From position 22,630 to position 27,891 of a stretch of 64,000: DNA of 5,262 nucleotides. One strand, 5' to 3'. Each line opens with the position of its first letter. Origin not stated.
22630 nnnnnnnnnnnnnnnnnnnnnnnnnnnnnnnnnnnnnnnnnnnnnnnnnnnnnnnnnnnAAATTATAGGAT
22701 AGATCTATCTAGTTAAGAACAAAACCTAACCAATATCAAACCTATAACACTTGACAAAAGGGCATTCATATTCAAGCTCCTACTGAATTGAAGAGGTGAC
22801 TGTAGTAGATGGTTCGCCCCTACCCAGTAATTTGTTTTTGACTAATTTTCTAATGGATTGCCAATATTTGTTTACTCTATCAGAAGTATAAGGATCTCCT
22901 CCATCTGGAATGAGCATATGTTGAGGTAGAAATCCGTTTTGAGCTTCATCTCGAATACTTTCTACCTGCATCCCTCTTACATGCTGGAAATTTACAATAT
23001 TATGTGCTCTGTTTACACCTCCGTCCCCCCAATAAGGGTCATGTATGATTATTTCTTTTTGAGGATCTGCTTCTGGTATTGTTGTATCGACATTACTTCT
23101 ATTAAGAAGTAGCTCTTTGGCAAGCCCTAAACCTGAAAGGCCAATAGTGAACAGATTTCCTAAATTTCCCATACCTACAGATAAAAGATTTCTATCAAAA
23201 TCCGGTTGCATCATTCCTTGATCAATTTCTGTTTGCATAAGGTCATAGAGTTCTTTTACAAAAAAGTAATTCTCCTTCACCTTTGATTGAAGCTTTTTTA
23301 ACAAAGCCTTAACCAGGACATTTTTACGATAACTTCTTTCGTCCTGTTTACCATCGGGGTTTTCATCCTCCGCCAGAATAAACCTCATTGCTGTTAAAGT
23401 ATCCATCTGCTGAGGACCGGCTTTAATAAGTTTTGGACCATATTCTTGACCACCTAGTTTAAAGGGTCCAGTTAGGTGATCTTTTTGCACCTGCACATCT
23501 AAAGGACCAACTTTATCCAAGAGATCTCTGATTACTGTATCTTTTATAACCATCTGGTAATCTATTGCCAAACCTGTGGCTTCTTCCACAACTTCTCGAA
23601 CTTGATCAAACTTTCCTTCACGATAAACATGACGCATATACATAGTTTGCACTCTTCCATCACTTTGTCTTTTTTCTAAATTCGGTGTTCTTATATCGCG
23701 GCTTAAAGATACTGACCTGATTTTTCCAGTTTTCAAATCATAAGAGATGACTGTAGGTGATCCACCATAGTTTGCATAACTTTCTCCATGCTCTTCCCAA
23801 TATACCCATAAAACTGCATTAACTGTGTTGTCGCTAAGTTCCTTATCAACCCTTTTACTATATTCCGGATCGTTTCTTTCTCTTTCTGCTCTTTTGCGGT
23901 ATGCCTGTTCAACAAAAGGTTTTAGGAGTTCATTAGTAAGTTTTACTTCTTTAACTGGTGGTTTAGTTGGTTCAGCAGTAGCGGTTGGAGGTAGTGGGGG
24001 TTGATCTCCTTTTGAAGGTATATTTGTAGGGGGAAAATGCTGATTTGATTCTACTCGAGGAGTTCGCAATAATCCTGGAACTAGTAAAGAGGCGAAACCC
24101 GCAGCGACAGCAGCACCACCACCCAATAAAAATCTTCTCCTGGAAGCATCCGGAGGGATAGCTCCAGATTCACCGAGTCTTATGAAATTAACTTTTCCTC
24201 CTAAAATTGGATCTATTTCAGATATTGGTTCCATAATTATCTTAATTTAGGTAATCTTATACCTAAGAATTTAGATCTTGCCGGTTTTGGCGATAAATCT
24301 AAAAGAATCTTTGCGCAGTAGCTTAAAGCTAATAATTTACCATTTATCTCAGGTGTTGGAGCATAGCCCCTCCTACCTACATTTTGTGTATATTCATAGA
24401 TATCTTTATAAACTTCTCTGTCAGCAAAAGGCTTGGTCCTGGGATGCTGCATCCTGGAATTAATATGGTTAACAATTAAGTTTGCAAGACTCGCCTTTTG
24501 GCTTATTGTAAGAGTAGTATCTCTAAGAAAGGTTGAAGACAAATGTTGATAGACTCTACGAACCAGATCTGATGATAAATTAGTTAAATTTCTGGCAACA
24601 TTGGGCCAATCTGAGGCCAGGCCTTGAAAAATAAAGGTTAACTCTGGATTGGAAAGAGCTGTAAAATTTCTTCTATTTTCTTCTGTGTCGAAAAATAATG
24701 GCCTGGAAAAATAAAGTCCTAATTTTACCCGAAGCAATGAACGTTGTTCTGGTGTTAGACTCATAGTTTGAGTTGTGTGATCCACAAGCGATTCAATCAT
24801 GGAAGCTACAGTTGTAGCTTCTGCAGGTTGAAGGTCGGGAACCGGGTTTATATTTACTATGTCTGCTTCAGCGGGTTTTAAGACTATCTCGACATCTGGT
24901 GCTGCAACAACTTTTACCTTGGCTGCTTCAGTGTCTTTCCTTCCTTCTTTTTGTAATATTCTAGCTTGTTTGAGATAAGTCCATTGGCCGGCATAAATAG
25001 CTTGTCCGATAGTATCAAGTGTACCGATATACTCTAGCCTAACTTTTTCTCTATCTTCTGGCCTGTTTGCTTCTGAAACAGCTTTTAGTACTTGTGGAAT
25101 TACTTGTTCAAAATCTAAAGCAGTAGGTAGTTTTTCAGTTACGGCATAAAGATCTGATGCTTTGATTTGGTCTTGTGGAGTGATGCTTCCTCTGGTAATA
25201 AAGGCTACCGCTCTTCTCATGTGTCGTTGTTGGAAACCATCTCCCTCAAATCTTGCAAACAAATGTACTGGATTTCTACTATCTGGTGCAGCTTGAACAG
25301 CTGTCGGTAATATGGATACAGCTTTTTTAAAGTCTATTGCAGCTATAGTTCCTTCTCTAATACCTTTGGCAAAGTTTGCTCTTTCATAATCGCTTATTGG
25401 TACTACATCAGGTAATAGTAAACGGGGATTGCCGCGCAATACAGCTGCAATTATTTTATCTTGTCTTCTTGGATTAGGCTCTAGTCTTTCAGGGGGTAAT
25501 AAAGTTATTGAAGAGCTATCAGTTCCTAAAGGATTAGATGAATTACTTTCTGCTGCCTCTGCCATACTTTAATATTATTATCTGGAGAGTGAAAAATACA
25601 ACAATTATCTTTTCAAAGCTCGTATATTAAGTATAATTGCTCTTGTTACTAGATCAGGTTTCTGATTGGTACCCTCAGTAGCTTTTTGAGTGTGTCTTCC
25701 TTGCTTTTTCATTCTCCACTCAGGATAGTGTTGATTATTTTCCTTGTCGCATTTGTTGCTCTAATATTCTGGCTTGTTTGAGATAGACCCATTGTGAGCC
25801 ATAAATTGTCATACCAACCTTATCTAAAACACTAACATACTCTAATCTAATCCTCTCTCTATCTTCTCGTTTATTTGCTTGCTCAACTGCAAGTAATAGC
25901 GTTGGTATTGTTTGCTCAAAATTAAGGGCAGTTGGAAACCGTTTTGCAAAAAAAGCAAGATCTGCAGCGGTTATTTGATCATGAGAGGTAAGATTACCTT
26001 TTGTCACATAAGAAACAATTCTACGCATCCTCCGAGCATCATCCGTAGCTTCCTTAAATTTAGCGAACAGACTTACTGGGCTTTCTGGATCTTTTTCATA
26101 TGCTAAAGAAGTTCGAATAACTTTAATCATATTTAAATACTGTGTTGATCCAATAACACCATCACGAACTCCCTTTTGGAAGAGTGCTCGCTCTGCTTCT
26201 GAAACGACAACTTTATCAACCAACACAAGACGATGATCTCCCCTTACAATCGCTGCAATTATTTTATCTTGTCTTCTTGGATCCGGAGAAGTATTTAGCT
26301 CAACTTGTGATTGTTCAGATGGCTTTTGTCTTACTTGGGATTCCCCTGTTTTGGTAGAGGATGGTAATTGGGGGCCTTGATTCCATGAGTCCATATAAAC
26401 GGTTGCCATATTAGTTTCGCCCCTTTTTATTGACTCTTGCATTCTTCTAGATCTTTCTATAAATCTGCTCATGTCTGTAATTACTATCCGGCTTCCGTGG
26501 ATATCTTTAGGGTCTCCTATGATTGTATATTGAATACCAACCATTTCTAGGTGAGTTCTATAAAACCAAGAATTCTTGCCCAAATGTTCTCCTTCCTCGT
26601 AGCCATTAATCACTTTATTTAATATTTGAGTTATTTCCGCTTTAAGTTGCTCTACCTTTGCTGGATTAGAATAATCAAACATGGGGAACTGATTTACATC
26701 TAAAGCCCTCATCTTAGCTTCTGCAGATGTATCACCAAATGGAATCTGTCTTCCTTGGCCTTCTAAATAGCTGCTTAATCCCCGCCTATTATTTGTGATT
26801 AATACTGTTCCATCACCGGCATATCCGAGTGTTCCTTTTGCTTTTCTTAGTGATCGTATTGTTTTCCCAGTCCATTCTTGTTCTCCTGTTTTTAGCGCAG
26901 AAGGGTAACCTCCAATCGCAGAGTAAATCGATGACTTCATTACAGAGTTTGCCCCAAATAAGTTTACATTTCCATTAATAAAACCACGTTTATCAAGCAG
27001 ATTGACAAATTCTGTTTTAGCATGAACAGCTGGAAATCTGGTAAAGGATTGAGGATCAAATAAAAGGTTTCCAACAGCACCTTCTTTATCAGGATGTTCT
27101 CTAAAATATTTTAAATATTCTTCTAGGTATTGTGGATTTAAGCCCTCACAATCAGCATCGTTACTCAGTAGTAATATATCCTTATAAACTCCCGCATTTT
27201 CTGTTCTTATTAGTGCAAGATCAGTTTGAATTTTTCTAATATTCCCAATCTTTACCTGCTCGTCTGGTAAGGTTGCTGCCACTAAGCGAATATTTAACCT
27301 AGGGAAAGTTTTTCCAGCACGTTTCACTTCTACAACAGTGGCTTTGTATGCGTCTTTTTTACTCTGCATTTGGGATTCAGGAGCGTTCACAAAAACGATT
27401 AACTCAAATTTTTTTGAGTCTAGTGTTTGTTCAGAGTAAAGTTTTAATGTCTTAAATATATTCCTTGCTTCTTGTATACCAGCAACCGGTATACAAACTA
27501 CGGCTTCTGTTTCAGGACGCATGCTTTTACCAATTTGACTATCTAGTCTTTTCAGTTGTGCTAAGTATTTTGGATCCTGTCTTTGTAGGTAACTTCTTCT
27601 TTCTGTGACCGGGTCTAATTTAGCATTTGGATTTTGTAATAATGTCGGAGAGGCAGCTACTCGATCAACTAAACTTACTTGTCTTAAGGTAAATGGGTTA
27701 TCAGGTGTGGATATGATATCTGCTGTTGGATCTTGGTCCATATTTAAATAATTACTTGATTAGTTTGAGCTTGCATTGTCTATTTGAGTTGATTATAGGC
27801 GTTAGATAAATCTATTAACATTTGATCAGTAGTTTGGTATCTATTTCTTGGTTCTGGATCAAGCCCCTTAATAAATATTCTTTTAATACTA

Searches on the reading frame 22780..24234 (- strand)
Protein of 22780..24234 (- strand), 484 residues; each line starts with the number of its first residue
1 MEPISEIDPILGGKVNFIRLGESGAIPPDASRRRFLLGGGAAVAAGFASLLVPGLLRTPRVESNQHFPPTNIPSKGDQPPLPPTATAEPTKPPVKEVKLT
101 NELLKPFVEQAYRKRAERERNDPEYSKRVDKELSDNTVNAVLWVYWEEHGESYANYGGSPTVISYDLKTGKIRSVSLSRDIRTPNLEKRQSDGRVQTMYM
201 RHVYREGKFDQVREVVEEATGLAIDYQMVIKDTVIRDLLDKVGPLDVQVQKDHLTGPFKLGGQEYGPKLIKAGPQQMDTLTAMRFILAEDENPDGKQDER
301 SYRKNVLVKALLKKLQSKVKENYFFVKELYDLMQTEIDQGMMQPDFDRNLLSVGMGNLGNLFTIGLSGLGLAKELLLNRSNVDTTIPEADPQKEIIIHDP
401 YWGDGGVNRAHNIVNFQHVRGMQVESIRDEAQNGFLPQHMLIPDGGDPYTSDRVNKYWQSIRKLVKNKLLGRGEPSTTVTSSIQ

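Call 4: search_protein_families(library=pfam, proteins=[window:22780-24234:-], max_evalue=0.1)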
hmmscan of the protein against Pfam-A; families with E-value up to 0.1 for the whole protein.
window:22780-24234:- (484 aa): 1 family
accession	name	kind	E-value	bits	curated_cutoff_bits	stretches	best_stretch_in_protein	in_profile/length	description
PF03816.19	LytR_cpsA_psr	-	3.7e-12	47.1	24.6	1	162-316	7-149/150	LytR_cpsA_psr family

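Call 14: search_protein_families(library=ncbifam, proteins=[window:22780-24234:-], max_evalue=0.1)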
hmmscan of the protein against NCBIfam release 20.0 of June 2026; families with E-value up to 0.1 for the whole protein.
window:22780-24234:- (484 aa): 4 families
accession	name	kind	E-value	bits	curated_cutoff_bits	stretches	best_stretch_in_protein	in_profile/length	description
TIGR00350.1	lytR_cpsA_psr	domain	6.4e-09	36.2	62.3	1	162-316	8-151/152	LCP family glycopolymer transferase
NF047591.1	ligase_LytR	equivalog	0.00031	20.2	450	1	161-337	84-259/336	glycopolymer--peptidoglycan transferase LytR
NF006897.1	PRK09379.1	equivalog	0.0011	18.3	441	1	132-314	53-217/298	polyisoprenyl-teichoic acid--peptidoglycan teichoic acid transferase TagU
NF051849.1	LCP_trans_Cps2A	equivalog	0.013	14.7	650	1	216-342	295-414/477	LCP family glycopolymer transferase CpsA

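Call 63: search_protein_families(library=padloc, proteins=[window:22780-24234:-], max_evalue=0.01)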
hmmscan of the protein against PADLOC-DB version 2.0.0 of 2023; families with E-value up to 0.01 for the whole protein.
window:22780-24234:- (484 aa): 0 families

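Call 64: search_protein_families(library=phrogs, proteins=[window:22780-24234:-], max_evalue=0.01)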
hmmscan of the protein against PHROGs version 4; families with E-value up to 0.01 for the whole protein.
window:22780-24234:- (484 aa): 0 families

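Call 92: search_solved_structures(query=window:22780-24234:-, max_evalue=0.01, show_alignments=2)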
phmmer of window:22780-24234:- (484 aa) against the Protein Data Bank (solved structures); distinct sequences matched with E-value up to 0.01: 2.
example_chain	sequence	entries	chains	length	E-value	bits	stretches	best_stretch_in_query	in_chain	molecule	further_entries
3qfi_A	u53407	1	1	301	0.00016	24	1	159-317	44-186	Transcriptional regulator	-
3okz_A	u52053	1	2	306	0.00081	21.6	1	153-337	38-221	Putative uncharacterized protein gbs0355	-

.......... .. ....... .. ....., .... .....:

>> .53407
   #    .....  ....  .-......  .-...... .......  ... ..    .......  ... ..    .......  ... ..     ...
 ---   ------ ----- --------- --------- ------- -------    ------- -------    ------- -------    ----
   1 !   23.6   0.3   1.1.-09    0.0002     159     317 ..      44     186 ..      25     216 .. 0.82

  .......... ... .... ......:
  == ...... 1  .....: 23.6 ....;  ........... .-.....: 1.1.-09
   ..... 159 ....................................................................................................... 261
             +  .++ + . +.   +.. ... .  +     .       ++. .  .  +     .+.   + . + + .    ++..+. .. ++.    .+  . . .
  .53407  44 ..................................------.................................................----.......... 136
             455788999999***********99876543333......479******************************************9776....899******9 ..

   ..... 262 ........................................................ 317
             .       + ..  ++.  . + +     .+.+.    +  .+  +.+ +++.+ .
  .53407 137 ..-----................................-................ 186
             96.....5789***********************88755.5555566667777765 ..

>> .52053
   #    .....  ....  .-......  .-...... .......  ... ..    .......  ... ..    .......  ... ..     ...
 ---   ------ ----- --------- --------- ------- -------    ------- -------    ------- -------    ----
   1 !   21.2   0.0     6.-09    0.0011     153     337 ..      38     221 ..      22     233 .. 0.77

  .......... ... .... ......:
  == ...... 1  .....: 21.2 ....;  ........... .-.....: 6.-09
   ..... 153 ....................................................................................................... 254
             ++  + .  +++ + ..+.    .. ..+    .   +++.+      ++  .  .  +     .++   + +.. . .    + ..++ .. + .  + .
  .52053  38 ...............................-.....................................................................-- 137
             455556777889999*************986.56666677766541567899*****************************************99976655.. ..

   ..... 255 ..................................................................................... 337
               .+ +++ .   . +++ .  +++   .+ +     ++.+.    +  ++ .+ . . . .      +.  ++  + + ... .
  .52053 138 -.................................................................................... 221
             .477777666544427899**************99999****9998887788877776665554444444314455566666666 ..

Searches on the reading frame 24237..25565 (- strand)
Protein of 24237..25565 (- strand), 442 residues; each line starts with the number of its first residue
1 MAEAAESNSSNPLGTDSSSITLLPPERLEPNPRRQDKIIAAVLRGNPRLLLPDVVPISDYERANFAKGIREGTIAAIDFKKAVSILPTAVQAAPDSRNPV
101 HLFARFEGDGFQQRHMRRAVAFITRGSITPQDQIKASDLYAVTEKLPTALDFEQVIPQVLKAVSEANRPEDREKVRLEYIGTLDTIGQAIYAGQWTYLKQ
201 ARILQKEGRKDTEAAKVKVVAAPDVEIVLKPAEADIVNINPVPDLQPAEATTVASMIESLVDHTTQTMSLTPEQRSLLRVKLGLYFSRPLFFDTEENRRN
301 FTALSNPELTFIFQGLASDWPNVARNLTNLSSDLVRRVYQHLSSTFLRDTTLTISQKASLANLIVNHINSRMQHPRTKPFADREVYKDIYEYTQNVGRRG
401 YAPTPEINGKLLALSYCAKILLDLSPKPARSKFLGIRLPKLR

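Call 4: search_protein_families(library=pfam, proteins=[window:24237-25565:-], max_evalue=0.1)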
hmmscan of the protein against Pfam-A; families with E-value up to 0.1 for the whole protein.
window:24237-25565:- (442 aa): 1 family
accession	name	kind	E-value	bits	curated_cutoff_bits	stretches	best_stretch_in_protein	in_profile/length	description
PF12327.13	FtsZ_C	-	0.018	15.8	27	1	208-266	12-70/95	FtsZ family, C-terminal domain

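Call 14: search_protein_families(library=ncbifam, proteins=[window:24237-25565:-], max_evalue=0.1)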
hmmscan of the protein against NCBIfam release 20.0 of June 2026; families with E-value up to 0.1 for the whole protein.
window:24237-25565:- (442 aa): 0 families

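Call 63: search_protein_families(library=padloc, proteins=[window:24237-25565:-], max_evalue=0.01)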
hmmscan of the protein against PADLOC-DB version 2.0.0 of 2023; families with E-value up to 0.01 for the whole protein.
window:24237-25565:- (442 aa): 0 families

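Call 64: search_protein_families(library=phrogs, proteins=[window:24237-25565:-], max_evalue=0.01)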
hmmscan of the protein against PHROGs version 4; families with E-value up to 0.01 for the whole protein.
window:24237-25565:- (442 aa): 0 families

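Call 94: search_solved_structures(query=window:24237-25565:-, max_evalue=5)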
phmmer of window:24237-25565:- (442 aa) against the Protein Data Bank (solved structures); distinct sequences matched with E-value up to 5: 0.

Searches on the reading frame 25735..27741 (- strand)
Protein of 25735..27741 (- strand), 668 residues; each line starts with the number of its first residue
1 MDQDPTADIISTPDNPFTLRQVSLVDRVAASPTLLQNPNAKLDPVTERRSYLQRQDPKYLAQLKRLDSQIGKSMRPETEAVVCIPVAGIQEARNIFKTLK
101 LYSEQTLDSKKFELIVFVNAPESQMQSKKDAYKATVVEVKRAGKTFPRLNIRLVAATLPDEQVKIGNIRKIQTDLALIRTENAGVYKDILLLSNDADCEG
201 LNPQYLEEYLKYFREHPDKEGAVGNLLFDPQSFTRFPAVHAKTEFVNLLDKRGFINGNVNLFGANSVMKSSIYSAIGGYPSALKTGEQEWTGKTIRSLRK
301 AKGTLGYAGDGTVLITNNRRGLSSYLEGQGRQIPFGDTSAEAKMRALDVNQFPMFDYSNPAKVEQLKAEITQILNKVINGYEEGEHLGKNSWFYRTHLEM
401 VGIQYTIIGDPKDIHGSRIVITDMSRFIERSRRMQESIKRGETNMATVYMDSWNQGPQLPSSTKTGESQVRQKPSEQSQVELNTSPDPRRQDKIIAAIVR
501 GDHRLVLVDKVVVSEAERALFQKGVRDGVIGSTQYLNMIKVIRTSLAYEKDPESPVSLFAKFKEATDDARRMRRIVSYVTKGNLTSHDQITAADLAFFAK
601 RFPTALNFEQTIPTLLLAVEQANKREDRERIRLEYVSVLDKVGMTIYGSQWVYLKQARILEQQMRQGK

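Call 4: search_protein_families(library=pfam, proteins=[window:25735-27741:-], max_evalue=0.1)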
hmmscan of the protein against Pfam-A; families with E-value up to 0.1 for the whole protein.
window:25735-27741:- (668 aa): 0 families

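Call 14: search_protein_families(library=ncbifam, proteins=[window:25735-27741:-], max_evalue=0.1)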
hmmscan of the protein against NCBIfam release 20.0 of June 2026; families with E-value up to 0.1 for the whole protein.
window:25735-27741:- (668 aa): 0 families

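Call 15: search_solved_structures(query=window:25735-27741:-, max_evalue=10)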
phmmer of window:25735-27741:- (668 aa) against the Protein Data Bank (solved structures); distinct sequences matched with E-value up to 10: 0.

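Call 63: search_protein_families(library=padloc, proteins=[window:25735-27741:-], max_evalue=0.01)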
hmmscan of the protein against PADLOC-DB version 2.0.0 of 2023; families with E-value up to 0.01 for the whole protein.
window:25735-27741:- (668 aa): 0 families

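Call 64: search_protein_families(library=phrogs, proteins=[window:25735-27741:-], max_evalue=0.01)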
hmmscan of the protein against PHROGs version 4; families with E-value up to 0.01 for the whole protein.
window:25735-27741:- (668 aa): 0 families
